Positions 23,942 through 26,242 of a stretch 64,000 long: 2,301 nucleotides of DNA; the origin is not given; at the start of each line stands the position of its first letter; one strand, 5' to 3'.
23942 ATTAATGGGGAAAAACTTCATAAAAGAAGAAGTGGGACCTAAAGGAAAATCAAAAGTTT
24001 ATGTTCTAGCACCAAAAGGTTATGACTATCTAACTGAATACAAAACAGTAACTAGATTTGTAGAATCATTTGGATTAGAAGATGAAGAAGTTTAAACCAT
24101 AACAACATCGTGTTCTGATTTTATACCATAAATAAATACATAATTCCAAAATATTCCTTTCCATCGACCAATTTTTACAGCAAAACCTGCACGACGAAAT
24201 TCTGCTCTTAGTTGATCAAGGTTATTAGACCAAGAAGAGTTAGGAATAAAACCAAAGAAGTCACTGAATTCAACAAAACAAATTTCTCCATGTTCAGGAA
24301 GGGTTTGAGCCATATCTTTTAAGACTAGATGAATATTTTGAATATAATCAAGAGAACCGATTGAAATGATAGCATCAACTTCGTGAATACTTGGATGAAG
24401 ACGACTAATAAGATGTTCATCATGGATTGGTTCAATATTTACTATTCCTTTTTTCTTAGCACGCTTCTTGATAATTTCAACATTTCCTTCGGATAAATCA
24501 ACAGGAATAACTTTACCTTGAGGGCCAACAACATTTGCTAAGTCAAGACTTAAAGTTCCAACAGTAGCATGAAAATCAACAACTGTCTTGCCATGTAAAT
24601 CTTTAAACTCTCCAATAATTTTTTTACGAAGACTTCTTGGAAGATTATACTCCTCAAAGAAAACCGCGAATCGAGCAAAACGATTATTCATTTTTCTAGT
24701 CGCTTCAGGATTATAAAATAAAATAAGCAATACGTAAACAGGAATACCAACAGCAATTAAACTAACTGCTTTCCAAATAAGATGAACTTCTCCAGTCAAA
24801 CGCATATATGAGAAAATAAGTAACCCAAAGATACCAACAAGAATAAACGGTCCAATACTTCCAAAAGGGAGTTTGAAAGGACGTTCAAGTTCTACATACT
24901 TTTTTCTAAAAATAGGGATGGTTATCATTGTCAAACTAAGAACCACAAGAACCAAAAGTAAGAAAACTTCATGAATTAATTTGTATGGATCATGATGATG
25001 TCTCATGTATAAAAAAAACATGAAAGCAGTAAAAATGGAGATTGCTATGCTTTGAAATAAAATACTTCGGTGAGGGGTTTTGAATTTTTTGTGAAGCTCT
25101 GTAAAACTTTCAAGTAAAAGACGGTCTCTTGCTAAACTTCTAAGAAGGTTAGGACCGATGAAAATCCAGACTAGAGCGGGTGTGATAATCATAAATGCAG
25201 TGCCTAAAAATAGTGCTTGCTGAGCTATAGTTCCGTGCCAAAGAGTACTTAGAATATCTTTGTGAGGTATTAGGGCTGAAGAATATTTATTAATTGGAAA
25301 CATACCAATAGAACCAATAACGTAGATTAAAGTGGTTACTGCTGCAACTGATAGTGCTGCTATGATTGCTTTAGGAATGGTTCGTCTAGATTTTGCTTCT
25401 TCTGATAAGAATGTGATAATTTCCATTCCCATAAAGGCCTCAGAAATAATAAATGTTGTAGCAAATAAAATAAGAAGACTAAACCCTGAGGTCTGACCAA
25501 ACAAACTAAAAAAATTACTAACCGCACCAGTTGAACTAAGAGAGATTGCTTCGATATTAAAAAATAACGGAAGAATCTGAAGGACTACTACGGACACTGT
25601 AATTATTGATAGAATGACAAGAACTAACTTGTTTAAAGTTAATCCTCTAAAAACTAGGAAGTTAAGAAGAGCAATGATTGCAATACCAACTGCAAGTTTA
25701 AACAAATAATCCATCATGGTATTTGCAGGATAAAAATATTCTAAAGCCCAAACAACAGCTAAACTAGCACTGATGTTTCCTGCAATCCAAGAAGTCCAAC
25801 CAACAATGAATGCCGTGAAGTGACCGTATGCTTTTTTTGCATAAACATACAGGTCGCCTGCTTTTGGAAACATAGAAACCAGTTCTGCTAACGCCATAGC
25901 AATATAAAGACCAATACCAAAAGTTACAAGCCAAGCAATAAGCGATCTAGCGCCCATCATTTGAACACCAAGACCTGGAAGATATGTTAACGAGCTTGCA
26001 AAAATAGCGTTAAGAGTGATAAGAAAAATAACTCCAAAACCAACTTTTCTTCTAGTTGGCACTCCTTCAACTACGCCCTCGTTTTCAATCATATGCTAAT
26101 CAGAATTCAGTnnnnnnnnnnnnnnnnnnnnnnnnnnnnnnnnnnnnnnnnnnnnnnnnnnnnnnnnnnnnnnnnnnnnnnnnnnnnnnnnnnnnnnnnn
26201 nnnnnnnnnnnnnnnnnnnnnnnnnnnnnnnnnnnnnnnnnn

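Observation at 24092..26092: Unusual domain architecture: APC-type permease fused to a C-terminal class I SAM-methyltransferase-like domain, present as two paralogs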

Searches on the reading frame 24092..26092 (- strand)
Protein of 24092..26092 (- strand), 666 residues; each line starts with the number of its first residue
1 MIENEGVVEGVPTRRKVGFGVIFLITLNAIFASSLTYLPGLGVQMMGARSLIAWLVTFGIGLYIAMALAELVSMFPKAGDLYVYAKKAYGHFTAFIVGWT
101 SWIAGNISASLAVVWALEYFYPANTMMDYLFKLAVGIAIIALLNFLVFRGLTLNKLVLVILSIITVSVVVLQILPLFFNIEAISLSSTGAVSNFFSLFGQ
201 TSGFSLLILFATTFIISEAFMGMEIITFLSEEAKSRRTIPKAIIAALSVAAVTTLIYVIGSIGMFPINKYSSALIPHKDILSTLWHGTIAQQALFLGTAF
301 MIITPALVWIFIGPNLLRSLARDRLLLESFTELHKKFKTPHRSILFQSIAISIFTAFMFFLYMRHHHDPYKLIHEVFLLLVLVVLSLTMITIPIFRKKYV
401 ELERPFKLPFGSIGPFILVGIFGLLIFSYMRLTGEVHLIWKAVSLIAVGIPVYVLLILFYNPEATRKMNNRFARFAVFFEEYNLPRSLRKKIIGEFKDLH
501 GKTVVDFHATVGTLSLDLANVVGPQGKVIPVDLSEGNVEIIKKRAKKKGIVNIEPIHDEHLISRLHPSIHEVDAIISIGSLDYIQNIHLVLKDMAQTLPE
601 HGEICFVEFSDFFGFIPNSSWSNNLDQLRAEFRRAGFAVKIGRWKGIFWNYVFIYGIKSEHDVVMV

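Call 3: search_protein_families(library=pfam, proteins=[window:24092-26092:-], max_evalue=1)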
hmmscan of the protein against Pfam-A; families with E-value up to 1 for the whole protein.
window:24092-26092:- (666 aa): 9 families
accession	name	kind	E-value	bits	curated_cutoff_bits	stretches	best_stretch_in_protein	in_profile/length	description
PF13520.12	AA_permease_2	-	1.5e-27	97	27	1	23-430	7-400/427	Amino acid permease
PF00324.27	AA_permease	-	9.8e-15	54.6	24.6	1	42-460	22-455/470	Amino acid permease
PF01209.24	Ubie_methyltran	-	4.1e-08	33.3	20.1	1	487-612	34-157/233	ubiE/COQ5 methyltransferase family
PF13847.12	Methyltransf_31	-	7e-08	32.7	27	1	501-610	4-113/145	Methyltransferase domain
PF13649.12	Methyltransf_25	-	2.6e-07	31.7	27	1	504-602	1-97/97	Methyltransferase domain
PF08242.18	Methyltransf_12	-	7.7e-05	23.8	30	1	509-602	5-96/98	Methyltransferase domain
PF13489.12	Methyltransf_23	-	0.00028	21.1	27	1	490-611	11-121/164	Methyltransferase domain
PF08241.18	Methyltransf_11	-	0.00047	21.2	21.2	1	512-606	8-95/95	Methyltransferase domain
PF15099.11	PIRT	-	0.48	10.7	30.6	1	343-399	49-109/128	Phosphoinositide-interacting protein family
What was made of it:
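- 24713..26092 (-): Copy 1 permease domain (aa 1-460), 12-helix APC/LeuT fold. AA_permease_2 E 1.5e-27 (call 3).
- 24092..24712 (-): Copy 1 linker helices plus class I methyltransferase-fold domain (aa 461-666, with stop codon). Pfam methyltransferase models above cut-off (call 3).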

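Call 7: search_protein_families(library=ncbifam, proteins=[window:24092-26092:-], max_evalue=0.01)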
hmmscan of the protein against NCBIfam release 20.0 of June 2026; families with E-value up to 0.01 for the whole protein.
window:24092-26092:- (666 aa): 39 families (the best 25 are shown)
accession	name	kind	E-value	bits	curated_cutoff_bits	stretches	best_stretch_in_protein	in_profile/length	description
TIGR00909.1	2A0306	subfamily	1.5e-34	119.7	556.8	1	14-453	2-426/429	amino acid transporter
NF053761.1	BrChAATpBcaP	equivalog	7.9e-22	77.9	690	1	21-446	28-446/460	branched-chain amino acid transporter BcaP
TIGR00905.1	2A0302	subfamily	4.2e-20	72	409.05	1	17-454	9-433/473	basic amino acid/polyamine antiporter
NF008466.1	PRK11357.1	equivalog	1.2e-19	70.6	800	1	13-454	6-433/446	fructoselysine/psicoselysine transporter FrlA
NF040512.1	histam_anti_2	exception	1.5e-15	56.9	725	1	16-455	4-444/477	histidine-histamine antiporter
TIGR03810.1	arg_ornith_anti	equivalog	4.8e-15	55.2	591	1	50-360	37-347/468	arginine-ornithine antiporter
NF007929.0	PRK10644.1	equivalog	4.1e-10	39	574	1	15-401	8-381/445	arginine/agmatine antiporter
TIGR00908.1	2A0305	equivalog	1e-09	37.8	381.75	1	60-460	52-426/442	ethanolamine permease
TIGR03813.2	Gln_GABA_anti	equivalog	2.5e-09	36.6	650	1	19-425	4-412/479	glutamine/gamma-aminobutyrate antiporter GadC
TIGR00907.1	2A0304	subfamily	2.7e-09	36.5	598.3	1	31-354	31-370/482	amino acid permease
NF001243.0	PRK00216.1-4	equivalog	6.5e-07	28.9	235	1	486-610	33-155/237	demethylmenaquinone methyltransferase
TIGR02752.1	MenG_heptapren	equivalog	8.7e-07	28.7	419.85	1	486-610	31-153/231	demethylmenaquinone methyltransferase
NF008823.0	PRK11873.1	subfamily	1.2e-06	28.2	263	1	500-605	77-180/272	arsenite methyltransferase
TIGR03428.1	ureacarb_perm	hypoth_equivalog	1.5e-06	27.4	740.45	1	36-398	35-400/475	permease, urea carboxylase system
NF008245.0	PRK11021.1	equivalog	3e-06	26.5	284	1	35-298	26-276/419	L-methionine/branched-chain amino acid transporter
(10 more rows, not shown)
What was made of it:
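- Closest known: APC-superfamily amino-acid transporters of the LAT / ApcT / AdiC type. Different: All NCBIfam subfamily and equivalog scores are far below cut-off (call 7).
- NCBIfam scores are about a tenth of the equivalog cut-offs (call 7). There is a weak NCBIfam resemblance to S-methylmethionine permease (E 4.5e-5, 22.6 bits against cut-off 716) (call 7).
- Tried and rejected: All scores are far below the curated cut-offs (call 7).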

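Call 9: find_homologous_proteins(query=window:24092-26092:-, max_evalue=1e-10)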
Query window:24092-26092:- (666 aa): 37 proteins with E <= 1e-10 among 8000 candidates.
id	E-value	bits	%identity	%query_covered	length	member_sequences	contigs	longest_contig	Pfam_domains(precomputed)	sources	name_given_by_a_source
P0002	0.0e+0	1456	100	100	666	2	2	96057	PF13847.13,PF13649.13,PF13520.13,PF00324.28,PF01209.25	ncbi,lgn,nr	ncbi:amino acid permease [Candidatus Woesearchaeota archaeon]|nr:amino acid permease [Candidatus Woe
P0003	0.0e+0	1137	75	100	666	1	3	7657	PF13847.13,PF13489.13,PF13649.13,PF13520.13,PF00324.28,PF01209.25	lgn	-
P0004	5.5e-248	843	55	99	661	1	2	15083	PF13847.13,PF13489.13,PF13649.13,PF13520.13,PF00324.28,PF01209.25,PF08241.19,PF08242.19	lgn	-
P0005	2.1e-240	818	56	98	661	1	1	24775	PF13847.13,PF13489.13,PF05175.21,PF13649.13,PF13520.13,PF00324.28,PF01209.25,PF08241.19,PF08242.19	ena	-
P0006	1.9e-223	762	52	98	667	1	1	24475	PF13847.13,PF13489.13,PF13649.13,PF13520.13,PF00324.28,PF01209.25,PF08241.19,PF08242.19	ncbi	ncbi:MAG: amino acid permease [Nanobdellota archaeon]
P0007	1.1e-220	753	50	98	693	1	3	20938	PF13847.13,PF13489.13,PF13649.13,PF13520.13,PF00324.28,PF01209.25,PF08241.19,PF08242.19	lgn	-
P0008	4.9e-209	714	49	98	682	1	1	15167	PF13847.13,PF13489.13,PF01269.24,PF13649.13,PF13520.13,PF00324.28,PF01209.25,PF08241.19,PF08242.19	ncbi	ncbi:MAG: amino acid permease [Nanobdellota archaeon]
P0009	5.0e-208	711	50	98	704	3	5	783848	PF13847.13,PF13489.13,PF13649.13,PF13520.13,PF00324.28,PF01209.25,PF08241.19,PF08242.19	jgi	-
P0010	1.9e-203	696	47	100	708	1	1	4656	PF13847.13,PF13489.13,PF13649.13,PF13520.13,PF00324.28,PF01209.25,PF08241.19,PF08242.19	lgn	-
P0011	3.3e-203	695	48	98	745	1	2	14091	PF13847.13,PF13489.13,PF13649.13,PF13520.13,PF00324.28,PF08241.19,PF08242.19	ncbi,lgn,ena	-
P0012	6.1e-202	691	50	92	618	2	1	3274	PF13847.13,PF13489.13,PF01269.24,PF13649.13,PF13520.13,PF00324.28,PF01728.26,PF01209.25,PF08241.19,PF08242.19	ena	-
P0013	1.6e-183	630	47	98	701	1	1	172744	PF13520.13,PF00324.28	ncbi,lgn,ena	-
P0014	3.4e-113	398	35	95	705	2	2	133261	PF13847.13,PF13489.13,PF13649.13,PF13520.13,PF00324.28,PF01209.25,PF08241.19,PF08242.19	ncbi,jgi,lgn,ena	-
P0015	1.8e-66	243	28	97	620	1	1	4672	PF00398.27,PF13489.13,PF08003.18,PF02353.27,PF08241.19,PF13847.13,PF05175.21,PF13649.13,PF13520.13,PF01135.26,PF00324.28,PF01728.26,PF01209.25,PF08242.19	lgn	-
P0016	4.7e-18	83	27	68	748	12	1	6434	PF13906.13,PF13520.13,PF00324.28,PF00582.33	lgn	-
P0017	1.8e-16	78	29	54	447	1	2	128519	PF13520.13,PF00324.28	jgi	-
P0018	6.0e-16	77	29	54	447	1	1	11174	PF13520.13,PF00324.28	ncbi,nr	ncbi:MAG TPA: amino acid permease [Acholeplasmataceae bacterium]|nr:amino acid permease [Acholeplasm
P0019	1.1e-15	76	26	60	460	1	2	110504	PF13520.13,PF00324.28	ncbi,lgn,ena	-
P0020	1.2e-15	76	28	54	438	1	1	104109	PF13520.13,PF00324.28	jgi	-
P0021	3.7e-15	74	27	58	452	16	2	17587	PF13520.13,PF00324.28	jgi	jgi:APA family basic amino acid/polyamine antiporter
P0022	8.0e-14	69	24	53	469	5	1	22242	PF13520.13,PF00324.28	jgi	jgi:APA family basic amino acid/polyamine antiporter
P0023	2.3e-13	68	26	58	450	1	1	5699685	PF13520.13,PF00324.28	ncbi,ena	-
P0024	5.8e-13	67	22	48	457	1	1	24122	PF13520.13,PF00324.28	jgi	jgi:APA family basic amino acid/polyamine antiporter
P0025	1.4e-12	65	25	63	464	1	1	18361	PF13520.13,PF00324.28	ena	-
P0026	6.2e-12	63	27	46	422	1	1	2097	PF13520.13,PF00324.28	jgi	jgi:APA family basic amino acid/polyamine antiporter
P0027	7.2e-12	63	28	57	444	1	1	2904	PF13520.13,PF00324.28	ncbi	-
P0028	7.3e-12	63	22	54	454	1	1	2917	PF13520.13,PF00324.28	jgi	jgi:basic amino acid/polyamine antiporter, APA family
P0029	8.7e-12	63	23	58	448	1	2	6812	PF13520.13,PF00324.28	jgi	jgi:basic amino acid/polyamine antiporter, APA family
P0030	1.5e-11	62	24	57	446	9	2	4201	PF13520.13,PF00324.28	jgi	jgi:amino acid transporter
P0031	1.9e-11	62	23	62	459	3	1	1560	PF13520.13,PF00324.28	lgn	-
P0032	2.0e-11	62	24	63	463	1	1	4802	PF13520.13,PF00324.28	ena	-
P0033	2.5e-11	61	23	61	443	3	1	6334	PF13520.13,PF00324.28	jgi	jgi:APA family basic amino acid/polyamine antiporter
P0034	3.5e-11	61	25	62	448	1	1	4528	PF13520.13,PF00324.28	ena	-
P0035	3.6e-11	61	23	63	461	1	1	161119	PF13520.13,PF00324.28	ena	-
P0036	3.8e-11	61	24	61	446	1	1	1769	PF13520.13,PF00324.28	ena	-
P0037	4.2e-11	61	22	61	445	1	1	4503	PF13520.13,PF00324.28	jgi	jgi:amino acid transporter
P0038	9.3e-11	59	23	66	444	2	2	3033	PF13520.13,PF00324.28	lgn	-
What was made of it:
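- Copy 1 is an uninterrupted ORF, identical to the NCBI protein P0002 recorded on two contigs (call 9).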

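Call 20: find_encoding_contigs(protein=P0009, flank=6000, max_places=2)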
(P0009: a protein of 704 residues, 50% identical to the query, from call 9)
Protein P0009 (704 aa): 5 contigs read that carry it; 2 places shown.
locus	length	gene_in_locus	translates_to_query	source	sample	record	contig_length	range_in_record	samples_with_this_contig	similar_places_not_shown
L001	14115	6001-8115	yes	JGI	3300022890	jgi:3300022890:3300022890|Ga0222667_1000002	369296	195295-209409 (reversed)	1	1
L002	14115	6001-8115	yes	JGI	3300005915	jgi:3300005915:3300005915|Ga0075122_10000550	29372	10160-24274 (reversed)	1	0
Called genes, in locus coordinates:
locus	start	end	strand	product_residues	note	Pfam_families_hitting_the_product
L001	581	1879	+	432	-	-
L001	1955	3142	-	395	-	PF13191:AAA_16 (weak), PF00004:AAA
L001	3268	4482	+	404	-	PF01926:MMR_HSR1, PF02421:FeoB_N (weak), PF08438:YGR210-like_G4, PF02824:TGS (weak)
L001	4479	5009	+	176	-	PF13238:AAA_18 (weak)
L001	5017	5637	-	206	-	PF27359:TP_0179 (weak)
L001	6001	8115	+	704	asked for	PF00324:AA_permease, PF13520:AA_permease_2, PF01209:Ubie_methyltran (weak), PF13489:Methyltransf_23, PF08241:Methyltransf_11 (faint), PF08242:Methyltransf_12, PF13649:Methyltransf_25 (weak), PF13847:Methyltransf_31 (weak)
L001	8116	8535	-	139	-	-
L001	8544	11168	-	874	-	PF11614:FixG_C (faint)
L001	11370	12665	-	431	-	PF15418:DUF4625 (faint), PF10633:NPCBM_assoc (faint), PF11614:FixG_C (weak)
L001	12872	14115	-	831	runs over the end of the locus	PF18911:PKD_4 (weak)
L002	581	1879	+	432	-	-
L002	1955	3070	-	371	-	PF00004:AAA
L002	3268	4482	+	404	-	PF01926:MMR_HSR1, PF02421:FeoB_N (weak), PF08438:YGR210-like_G4, PF02824:TGS (weak)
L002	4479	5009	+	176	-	PF13238:AAA_18 (weak)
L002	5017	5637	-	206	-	PF27359:TP_0179 (weak)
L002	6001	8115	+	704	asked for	PF00324:AA_permease, PF13520:AA_permease_2, PF01209:Ubie_methyltran (weak), PF13489:Methyltransf_23, PF08241:Methyltransf_11 (faint), PF08242:Methyltransf_12, PF13649:Methyltransf_25 (weak), PF13847:Methyltransf_31 (weak)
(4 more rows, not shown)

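Call 21: find_encoding_contigs(protein=P0014, flank=6000, max_places=2)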
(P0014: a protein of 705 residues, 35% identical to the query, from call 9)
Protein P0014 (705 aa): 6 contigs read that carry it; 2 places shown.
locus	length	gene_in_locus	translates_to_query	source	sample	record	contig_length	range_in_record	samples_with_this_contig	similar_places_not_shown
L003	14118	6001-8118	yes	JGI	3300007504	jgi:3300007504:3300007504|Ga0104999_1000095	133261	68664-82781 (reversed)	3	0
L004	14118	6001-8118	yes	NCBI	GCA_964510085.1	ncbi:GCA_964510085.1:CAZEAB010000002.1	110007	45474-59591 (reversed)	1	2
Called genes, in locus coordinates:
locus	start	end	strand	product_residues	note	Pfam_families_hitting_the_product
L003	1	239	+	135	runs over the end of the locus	-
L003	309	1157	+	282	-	PF01555:N6_N4_Mtase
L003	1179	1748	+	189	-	-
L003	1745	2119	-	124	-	-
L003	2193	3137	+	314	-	PF01207:Dus, PF01180:DHO_dh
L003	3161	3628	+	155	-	-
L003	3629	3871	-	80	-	-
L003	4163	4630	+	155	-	PF05618:RimB-like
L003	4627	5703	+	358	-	PF14397:ATPgrasp_ST (faint), PF02655:ATP-grasp_3, PF02955:GSH-S_ATP, PF08443:RimK, PF02222:ATP-grasp (weak)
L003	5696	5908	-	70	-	PF18893:DUF5652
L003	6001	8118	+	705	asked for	PF00324:AA_permease, PF13520:AA_permease_2, PF01209:Ubie_methyltran (weak), PF13489:Methyltransf_23, PF13847:Methyltransf_31, PF08241:Methyltransf_11, PF08242:Methyltransf_12, PF13649:Methyltransf_25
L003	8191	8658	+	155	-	-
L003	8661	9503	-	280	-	-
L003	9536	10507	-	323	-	PF01256:Carb_kinase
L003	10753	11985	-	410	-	PF00009:GTP_EFTU, PF03193:RsgA_GTPase (faint), PF03144:GTP_EFTU_D2 (weak), PF09173:eIF2_C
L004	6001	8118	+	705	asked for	PF00324:AA_permease, PF13520:AA_permease_2, PF01209:Ubie_methyltran (weak), PF13489:Methyltransf_23, PF13847:Methyltransf_31, PF08241:Methyltransf_11, PF08242:Methyltransf_12, PF13649:Methyltransf_25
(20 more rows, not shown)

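Call 33: find_related_loci(query=A3, collection=genome_contigs, flank=5000)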
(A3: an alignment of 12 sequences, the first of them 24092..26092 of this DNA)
Query A3 (666 aa) in genome_contigs; peptide patterns used: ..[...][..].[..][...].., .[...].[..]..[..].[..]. (x = any residue, [..] = any of these).
115 stretches matched a pattern; 20 encode a relative of the query (tblastn E <= 1e-3); 20 distinct loci.
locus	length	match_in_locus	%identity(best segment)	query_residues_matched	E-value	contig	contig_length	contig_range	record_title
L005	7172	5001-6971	51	14-666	0e+0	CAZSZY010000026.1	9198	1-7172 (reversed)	MAG TPA_asm: uncultured Methanosarcinales archaeon isolate SRP191223_co1_382 genome assembly, contig: NODE_9158_length_9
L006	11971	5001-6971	50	14-666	0e+0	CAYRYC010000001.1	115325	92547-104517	MAG TPA_asm: uncultured Methanosarcinales archaeon isolate binchicken_co181_566 genome assembly, contig: NODE_114_length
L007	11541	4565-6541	49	14-666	0e+0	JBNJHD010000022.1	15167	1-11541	MAG: Nanobdellota archaeon isolate Y22_14dBSe1.bin.74 NODE_1691_length_15167_cov_13.738917, whole genome shotgun sequenc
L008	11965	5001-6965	47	14-666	0e+0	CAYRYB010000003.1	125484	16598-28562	MAG TPA_asm: uncultured Methanosarcinales archaeon isolate binchicken_co164_146 genome assembly, contig: NODE_3_length_1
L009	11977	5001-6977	52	14-663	0e+0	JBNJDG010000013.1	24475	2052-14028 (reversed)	MAG: Nanobdellota archaeon isolate Y23_60dBSd3.bin.17 NODE_438_length_24475_cov_25.910732, whole genome shotgun sequence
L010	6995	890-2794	34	14-663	7e-114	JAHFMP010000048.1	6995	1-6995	MAG: Candidatus Woesearchaeota archaeon isolate nzgw46 NODE_19188_length_6996_cov_2.652073, whole genome shotgun sequenc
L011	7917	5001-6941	45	14-656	0e+0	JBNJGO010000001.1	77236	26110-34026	MAG: Nanobdellota archaeon isolate Y22_30dBSe2.bin.8 NODE_48_length_77236_cov_32.046489, whole genome shotgun sequence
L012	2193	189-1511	28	14-489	4e-24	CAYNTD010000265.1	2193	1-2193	MAG TPA_asm: uncultured Methanobacterium sp. isolate binchicken_co190_441 genome assembly, contig: NODE_76521_length_219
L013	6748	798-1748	28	14-340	2e-21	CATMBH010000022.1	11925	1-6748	MAG: uncultured Candidatus Marinimicrobia bacterium isolate SRR3965592_bin.12_MetaWRAP_v1.3_MAG genome assembly, contig:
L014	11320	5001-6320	23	11-467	1e-17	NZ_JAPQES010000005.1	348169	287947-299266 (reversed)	Clostridium ganghwense strain HY-42-06 spades_K_17_127_5, whole genome shotgun sequence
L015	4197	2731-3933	24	2-419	2e-17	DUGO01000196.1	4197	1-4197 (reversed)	MAG TPA_asm: Candidatus Methanoperedenaceae archaeon isolate UBA10536 contig_1287, whole genome shotgun sequence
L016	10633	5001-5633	31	38-258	4e-14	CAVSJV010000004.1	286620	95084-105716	MAG: Methanomassiliicoccaceae archaeon isolate MFD02416.bin.2.149 genome assembly, contig: contig_74716, whole genome sh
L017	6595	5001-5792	28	14-285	6e-14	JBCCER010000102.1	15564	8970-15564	MAG: Pseudomonadota bacterium isolate P01_B01_bin.111 k141_2811963_length_15564_cov_51.5644, whole genome shotgun sequen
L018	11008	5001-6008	25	13-348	3e-13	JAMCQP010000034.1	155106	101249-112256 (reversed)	MAG: Bacillota bacterium isolate FK_Sedi_A_Bin.38 NODE_90_length_155106_cov_3.68381, whole genome shotgun sequence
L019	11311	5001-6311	21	3-467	6e-11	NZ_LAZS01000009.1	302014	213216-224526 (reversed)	Ensifer adhaerens strain L18 contig9, whole genome shotgun sequence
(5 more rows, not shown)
